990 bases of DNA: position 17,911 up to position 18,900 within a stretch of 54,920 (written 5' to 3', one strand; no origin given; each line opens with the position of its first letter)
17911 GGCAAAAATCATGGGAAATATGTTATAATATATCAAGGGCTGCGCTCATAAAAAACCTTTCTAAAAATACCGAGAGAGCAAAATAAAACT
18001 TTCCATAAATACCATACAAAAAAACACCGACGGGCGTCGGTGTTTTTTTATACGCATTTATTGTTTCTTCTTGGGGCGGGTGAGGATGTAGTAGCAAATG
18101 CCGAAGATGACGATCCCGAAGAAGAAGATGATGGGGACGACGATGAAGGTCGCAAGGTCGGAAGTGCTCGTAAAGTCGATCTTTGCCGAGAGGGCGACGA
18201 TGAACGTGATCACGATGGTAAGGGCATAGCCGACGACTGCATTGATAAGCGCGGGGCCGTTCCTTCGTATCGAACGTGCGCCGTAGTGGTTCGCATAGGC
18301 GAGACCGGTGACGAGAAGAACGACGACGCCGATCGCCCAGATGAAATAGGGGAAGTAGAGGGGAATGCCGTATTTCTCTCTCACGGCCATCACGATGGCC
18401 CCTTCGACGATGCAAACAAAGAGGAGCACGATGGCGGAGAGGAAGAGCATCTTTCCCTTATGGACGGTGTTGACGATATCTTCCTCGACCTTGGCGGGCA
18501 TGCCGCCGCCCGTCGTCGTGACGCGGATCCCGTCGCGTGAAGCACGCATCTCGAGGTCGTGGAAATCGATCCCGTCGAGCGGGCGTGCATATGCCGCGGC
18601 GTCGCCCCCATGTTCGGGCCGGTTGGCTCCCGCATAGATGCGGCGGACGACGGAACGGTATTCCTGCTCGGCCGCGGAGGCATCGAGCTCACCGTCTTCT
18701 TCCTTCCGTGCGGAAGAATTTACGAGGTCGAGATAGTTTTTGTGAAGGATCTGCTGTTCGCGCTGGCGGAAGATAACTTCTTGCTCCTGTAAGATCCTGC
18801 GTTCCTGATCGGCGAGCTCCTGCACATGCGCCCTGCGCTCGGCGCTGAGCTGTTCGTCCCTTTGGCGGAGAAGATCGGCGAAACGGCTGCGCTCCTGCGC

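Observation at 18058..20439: Membrane-anchored PadR-like DNA-binding protein with a very long charged repeat spacer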

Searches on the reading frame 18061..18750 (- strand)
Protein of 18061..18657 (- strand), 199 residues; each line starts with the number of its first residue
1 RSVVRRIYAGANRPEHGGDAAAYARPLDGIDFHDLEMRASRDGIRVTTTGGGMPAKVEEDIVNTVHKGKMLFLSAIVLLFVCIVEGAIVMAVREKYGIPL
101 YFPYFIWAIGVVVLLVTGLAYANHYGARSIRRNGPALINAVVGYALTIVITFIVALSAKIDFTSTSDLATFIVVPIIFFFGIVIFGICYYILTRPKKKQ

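Call 7: find_homologous_proteins(query=window:18061-18657:-, max_evalue=0.001)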
Query seq(199 aa) (199 aa): 7 proteins with E <= 0.001 among 417 candidates.
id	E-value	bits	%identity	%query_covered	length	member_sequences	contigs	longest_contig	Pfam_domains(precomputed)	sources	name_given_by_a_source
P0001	1.1e-65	239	56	99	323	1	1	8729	-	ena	-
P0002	9.2e-62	226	53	99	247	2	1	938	PF18073.8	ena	-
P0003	9.7e-60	220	53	99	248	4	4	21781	-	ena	-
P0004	7.8e-57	210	55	87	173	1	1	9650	-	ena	-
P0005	1.9e-50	189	69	61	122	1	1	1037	-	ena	-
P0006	3.7e-39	153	53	67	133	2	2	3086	-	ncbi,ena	-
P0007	2.0e-38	150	56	61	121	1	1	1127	-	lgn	-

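Call 10: find_encoding_contigs(protein=P0003, flank=6000, max_places=4)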
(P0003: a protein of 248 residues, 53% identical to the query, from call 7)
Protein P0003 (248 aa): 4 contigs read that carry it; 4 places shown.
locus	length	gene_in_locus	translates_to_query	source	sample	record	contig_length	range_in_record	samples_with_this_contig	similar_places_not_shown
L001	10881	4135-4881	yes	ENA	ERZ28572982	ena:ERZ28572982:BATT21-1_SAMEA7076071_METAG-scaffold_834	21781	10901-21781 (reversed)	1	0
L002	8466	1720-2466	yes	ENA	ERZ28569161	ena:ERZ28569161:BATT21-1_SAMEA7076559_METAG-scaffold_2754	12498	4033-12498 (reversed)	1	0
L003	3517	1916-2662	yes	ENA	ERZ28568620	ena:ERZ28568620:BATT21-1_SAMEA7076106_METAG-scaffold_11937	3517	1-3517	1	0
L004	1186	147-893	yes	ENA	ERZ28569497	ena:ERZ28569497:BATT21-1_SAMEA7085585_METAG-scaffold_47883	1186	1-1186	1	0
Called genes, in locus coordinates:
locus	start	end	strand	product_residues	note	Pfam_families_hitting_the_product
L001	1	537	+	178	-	?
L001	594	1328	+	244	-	PF00005:ABC_tran, PF13304:AAA_21 (faint)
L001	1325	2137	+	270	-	PF00528:BPD_transp_1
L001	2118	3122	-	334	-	-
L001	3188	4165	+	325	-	-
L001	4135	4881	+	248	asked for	-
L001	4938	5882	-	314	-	PF00480:ROK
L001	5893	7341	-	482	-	PF07497:Rho_RNA_bind, PF00006:ATP-synt_ab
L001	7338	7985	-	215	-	PF13483:Lactamase_B_3, PF12706:Lactamase_B_2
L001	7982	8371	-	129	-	-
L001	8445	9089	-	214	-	PF01863:YgjP-like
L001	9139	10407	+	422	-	PF00275:EPSP_synthase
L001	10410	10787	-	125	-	PF01325:Fe_dep_repress, PF12802:MarR_2 (weak), PF02742:Fe_dep_repr_C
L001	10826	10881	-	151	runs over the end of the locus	PF01451:LMWPc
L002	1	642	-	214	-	?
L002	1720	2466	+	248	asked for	-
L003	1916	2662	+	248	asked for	-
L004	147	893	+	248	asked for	-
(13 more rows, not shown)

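Call 14: find_related_loci(query=A1, collection=genome_contigs, flank=6000)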
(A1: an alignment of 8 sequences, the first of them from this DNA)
Query A1 (230 aa) in genome_contigs; peptide patterns used: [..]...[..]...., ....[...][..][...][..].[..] (x = any residue, [..] = any of these).
112 stretches matched a pattern; 57 encode a relative of the query (tblastn E <= 1e-3); 57 distinct loci.
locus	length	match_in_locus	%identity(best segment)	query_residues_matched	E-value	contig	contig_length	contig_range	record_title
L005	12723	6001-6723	72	1-230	1e-117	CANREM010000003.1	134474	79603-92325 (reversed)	MAG: uncultured Clostridia bacterium isolate Lapin-024__bin45 genome assembly, contig: Lapin-024__NODE_91_length_134474_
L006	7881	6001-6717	75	1-230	8e-117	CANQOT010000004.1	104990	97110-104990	MAG: uncultured Clostridia bacterium isolate Lapin-012__bin72 genome assembly, contig: Lapin-012__NODE_350_length_104990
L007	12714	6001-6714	73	1-230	6e-116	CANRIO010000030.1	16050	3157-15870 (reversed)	MAG: uncultured Clostridia bacterium isolate Lapin-023__bin22 genome assembly, contig: Lapin-023__NODE_4766_length_16050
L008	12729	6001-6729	71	1-230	7e-116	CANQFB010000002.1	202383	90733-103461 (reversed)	MAG: uncultured Clostridia bacterium isolate Lapin-008__bin21 genome assembly, contig: Lapin-008__NODE_32_length_202383_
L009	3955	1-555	79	46-230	3e-99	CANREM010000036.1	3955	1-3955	MAG: uncultured Clostridia bacterium isolate Lapin-024__bin45 genome assembly, contig: Lapin-024__NODE_27199_length_3955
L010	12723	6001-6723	59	1-224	2e-84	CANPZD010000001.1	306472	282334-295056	MAG: uncultured Clostridia bacterium isolate Lapin-002__bin128 genome assembly, contig: Lapin-002__NODE_12_length_306472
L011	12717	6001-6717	52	1-230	9e-82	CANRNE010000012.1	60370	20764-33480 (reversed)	MAG: uncultured Clostridia bacterium isolate Lapin-021__bin91 genome assembly, contig: Lapin-021__NODE_603_length_60370_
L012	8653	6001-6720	50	1-229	2e-79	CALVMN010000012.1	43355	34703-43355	MAG: Candidatus Gallimonas merdigallinarum isolate BRZ_SE__bin41 genome assembly, contig: BRZ_SE__NODE_686_length_43355_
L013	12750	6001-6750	52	1-227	1e-78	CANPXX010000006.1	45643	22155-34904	MAG: uncultured Clostridia bacterium isolate Lapin-005__bin42 genome assembly, contig: Lapin-005__NODE_989_length_45643_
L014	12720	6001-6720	50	1-229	1e-78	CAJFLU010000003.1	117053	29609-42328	Candidatus Gallimonas merdigallinarum isolate Chicken_4_mag_20 genome assembly, contig: MAGpy_11413_4_idba_bin_20_fascaf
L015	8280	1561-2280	49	1-228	2e-76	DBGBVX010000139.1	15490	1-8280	MAG TPA_asm: Candidatus Gallimonas sp. isolate MAG11029 contig139, whole genome shotgun sequence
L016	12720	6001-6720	54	1-230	3e-76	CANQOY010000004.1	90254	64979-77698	MAG: uncultured Clostridia bacterium isolate Lapin-032__bin2 genome assembly, contig: Lapin-032__NODE_419_length_90254_c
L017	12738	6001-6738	51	1-228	2e-76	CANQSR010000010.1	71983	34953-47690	MAG: uncultured Clostridia bacterium isolate Lapin-008__bin9 genome assembly, contig: Lapin-008__NODE_446_length_71983_c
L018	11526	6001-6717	50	1-228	8e-76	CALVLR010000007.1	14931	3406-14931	MAG: uncultured Clostridia bacterium isolate E04__bin258 genome assembly, contig: E04__k127_5132672, whole genome shotgu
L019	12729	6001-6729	51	1-228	4e-76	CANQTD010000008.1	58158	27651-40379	MAG: uncultured Clostridia bacterium isolate Lapin-008__bin52 genome assembly, contig: Lapin-008__NODE_657_length_58158_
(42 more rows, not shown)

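Call 34: search_protein_representatives(alignment_id=A1)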
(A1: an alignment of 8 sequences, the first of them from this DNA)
Query: 8 sequences, 237 profile positions. Proteins with E-value up to 0.001 (for the whole library): 184; up to 1e-10: 109; up to 1e-30: 27. The best 150 are listed.
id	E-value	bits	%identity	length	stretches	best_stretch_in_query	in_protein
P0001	3.5e-110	383.5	-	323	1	3-237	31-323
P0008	1.7e-101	355.0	-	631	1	3-236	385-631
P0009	3.2e-94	331.2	-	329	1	18-236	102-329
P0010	1.7e-92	325.6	-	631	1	1-237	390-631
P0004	1.4e-90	319.3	-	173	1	63-236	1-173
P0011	8.5e-90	316.7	-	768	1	1-237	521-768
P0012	4.0e-87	308.0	-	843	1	2-234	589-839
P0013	2.0e-84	299.1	-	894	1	2-237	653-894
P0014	2.7e-84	298.7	-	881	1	2-237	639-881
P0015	4.7e-83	294.7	-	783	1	1-236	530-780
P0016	9.2e-83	293.7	-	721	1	2-236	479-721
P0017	9.7e-82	290.4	-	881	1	1-237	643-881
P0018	2.0e-78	279.5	-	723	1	2-236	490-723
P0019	3.9e-78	278.6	-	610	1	1-236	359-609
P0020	3.0e-77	275.7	-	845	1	2-236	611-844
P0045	3.7e-20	88.8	-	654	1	3-231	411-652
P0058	3.1e-18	82.5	-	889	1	46-231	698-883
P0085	1.5e-14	70.5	-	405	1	49-232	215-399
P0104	8.8e-12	61.4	-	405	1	20-231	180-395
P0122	5.1e-09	52.3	-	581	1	25-231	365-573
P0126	1.2e-08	51.1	-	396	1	51-233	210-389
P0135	1.3e-07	47.7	-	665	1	38-234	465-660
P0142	8.4e-07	45.1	-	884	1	25-232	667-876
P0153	3.5e-06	43.0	-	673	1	29-226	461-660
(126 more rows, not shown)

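Call 36: list_cluster_members(proteins=[P0017, P0045, P0058, P0085, P0104, P0122, P0126, P0135, P0142, P0153])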
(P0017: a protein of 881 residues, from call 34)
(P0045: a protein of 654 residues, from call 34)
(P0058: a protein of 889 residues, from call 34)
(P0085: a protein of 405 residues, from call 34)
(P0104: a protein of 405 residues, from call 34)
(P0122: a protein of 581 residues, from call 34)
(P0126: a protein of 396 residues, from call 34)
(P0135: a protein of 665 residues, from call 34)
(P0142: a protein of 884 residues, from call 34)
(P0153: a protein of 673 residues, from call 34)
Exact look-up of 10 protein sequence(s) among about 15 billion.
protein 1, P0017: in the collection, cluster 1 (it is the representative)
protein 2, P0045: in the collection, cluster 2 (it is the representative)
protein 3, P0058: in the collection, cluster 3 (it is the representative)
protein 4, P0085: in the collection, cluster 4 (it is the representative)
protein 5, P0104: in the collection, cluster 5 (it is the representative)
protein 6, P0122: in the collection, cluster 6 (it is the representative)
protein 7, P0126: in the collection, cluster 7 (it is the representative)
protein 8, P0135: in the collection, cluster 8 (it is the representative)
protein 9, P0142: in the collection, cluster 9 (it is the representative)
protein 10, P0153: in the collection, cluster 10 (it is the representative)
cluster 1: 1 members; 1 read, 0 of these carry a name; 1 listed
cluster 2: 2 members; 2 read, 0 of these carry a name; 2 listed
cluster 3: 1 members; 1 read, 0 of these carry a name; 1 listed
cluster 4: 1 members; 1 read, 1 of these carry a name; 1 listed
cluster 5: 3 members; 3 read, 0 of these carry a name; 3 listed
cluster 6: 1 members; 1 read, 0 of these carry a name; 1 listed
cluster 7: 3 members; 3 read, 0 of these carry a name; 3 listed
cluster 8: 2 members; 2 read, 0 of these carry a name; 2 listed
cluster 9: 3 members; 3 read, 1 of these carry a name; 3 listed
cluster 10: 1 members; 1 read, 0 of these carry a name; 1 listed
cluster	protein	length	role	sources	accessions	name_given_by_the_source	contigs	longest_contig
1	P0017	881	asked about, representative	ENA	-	-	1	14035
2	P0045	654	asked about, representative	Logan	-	-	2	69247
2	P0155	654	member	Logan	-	-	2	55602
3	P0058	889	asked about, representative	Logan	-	-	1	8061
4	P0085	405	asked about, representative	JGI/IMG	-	PadR family transcriptional regulator PadR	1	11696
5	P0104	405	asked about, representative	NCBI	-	-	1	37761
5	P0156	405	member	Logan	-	-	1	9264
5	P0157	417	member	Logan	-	-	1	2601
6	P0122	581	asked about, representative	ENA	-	-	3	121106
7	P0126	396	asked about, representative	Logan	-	-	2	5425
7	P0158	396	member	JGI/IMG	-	-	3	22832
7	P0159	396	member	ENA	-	-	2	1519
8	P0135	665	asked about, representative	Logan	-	-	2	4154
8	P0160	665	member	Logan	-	-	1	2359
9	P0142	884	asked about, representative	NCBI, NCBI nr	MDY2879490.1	MAG: helix-turn-helix transcriptional regulator [Candidatus Borkfalkiaceae bacterium] | helix-turn-helix transcriptional regulator [Christensenellaceae bacterium]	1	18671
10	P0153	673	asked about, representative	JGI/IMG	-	-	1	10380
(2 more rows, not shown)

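Call 39: find_related_loci(query=A2, collection=metagenome_contigs, flank=3000)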
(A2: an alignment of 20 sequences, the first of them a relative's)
Query A2 (581 aa) in metagenome_contigs; peptide patterns used: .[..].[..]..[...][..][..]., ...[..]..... (x = any residue, [..] = any of these).
220 stretches matched a pattern; 191 encode a relative of the query (tblastn E <= 1e-3); the best 80 are kept; 80 distinct loci.
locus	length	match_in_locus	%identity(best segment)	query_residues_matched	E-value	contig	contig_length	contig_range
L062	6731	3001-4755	41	1-580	3e-135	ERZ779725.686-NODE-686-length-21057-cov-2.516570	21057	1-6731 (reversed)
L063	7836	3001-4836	39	1-580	2e-125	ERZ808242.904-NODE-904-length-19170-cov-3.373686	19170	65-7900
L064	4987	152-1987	36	1-580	2e-102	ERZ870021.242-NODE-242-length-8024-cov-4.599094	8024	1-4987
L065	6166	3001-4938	28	4-580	2e-68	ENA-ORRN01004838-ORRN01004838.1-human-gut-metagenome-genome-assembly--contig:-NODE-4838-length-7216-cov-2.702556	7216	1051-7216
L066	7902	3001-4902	28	3-581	2e-56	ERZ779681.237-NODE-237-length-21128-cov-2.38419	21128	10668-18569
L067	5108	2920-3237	64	2-107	9e-38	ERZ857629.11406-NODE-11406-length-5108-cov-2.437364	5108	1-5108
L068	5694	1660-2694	29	242-580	9e-38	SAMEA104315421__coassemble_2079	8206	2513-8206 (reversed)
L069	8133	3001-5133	56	4-579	3e-37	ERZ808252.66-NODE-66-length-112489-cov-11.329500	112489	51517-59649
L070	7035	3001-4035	29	242-580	6e-37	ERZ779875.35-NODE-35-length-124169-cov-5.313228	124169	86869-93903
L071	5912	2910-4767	30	4-580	5e-37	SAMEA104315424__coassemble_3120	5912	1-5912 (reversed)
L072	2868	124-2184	30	2-580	4e-37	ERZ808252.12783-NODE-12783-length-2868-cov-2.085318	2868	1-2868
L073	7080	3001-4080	30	247-581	1e-35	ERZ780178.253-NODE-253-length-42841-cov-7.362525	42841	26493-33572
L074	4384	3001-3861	30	294-580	2e-34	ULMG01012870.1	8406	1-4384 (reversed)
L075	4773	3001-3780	30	319-580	2e-33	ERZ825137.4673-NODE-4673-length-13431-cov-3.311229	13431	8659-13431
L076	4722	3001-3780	30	319-580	2e-33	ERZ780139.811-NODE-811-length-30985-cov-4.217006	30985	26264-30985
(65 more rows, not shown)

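Call 53: predict_structure(alignment_id=A1)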
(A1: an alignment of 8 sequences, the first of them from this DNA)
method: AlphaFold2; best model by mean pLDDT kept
length: 230 residues; sequences in the alignment: 8
mean_pLDDT: 56.4   pTM: 0.37
mean pLDDT of the five models: 56.4, 56.4, 53.8, 51.4, 49.1
residues with pLDDT >= 90: 0; 70-90: 44; 50-70: 98; < 50: 88
segments of 3 or more residues with pLDDT < 50: 1-29, 31-33, 35-62, 74-85, 157-164, 228-230
pLDDT, mean of each block of 10 residues (from residue 1): 41 37 43 48 37 42 50 44 45 57 71 76 74 72 69 55 51 65 66 66 69 65 54
secondary structure, 60 per line:
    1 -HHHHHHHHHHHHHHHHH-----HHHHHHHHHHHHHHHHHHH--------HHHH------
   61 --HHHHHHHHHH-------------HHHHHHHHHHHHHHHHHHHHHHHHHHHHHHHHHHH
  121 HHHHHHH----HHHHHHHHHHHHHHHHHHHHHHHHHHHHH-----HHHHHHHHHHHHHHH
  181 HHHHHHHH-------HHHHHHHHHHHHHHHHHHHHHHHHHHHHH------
elements in order: H2-18 H24-42 H51-54 H63-72 H86-127 H132-160 H166-188 H196-224

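Call 83: search_solved_structures(query=A1, max_evalue=1)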
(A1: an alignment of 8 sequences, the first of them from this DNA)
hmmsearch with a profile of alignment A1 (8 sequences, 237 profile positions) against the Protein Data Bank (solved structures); distinct sequences matched with E-value up to 1: 1.
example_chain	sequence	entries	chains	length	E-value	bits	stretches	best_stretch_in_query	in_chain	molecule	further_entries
5hzx_A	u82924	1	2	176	0.95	12.1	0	97-134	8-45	Nudix (Nucleoside diphosphate linked moiety X)-type motif 1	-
